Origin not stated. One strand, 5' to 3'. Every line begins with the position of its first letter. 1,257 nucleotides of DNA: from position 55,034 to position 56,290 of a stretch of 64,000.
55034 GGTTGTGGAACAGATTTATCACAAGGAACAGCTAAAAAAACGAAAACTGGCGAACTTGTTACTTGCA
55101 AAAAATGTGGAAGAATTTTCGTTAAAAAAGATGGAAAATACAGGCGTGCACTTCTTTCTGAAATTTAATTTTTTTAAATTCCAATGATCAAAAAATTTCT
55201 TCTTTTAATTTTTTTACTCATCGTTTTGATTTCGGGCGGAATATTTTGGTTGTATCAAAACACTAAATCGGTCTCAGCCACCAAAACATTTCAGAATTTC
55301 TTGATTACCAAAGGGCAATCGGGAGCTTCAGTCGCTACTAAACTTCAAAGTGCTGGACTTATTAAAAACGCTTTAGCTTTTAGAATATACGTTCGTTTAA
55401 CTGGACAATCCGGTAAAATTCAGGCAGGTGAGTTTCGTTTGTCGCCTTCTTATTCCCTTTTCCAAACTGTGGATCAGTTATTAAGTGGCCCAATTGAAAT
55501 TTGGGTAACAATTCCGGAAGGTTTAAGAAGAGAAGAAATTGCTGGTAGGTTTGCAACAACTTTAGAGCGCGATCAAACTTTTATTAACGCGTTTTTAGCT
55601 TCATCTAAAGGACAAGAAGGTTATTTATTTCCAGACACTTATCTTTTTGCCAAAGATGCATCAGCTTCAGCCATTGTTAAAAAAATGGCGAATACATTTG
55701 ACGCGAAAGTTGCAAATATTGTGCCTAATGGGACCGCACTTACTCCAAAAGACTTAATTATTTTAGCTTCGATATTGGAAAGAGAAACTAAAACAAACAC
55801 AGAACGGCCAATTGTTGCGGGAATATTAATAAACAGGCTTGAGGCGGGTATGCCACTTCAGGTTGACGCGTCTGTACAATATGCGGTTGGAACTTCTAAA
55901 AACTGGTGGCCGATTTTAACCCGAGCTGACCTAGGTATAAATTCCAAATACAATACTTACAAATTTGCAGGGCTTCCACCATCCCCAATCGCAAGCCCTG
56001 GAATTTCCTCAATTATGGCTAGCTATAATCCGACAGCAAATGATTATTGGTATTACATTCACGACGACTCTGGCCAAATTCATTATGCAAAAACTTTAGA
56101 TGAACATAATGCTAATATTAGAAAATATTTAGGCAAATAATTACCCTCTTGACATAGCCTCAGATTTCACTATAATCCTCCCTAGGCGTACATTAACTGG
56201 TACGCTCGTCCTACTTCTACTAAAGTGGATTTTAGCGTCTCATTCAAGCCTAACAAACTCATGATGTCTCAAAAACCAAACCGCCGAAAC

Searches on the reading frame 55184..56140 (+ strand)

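Call 11: search_protein_families(library=pfam, proteins=[window:55184-56140:+], max_evalue=0.001)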
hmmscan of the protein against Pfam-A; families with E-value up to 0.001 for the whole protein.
window:55184-56140:+ (318 aa): 1 family
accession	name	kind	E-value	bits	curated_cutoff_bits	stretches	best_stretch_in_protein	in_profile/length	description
PF02618.21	YceG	-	1.9e-79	267.5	32.4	1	40-314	2-275/275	YceG-like family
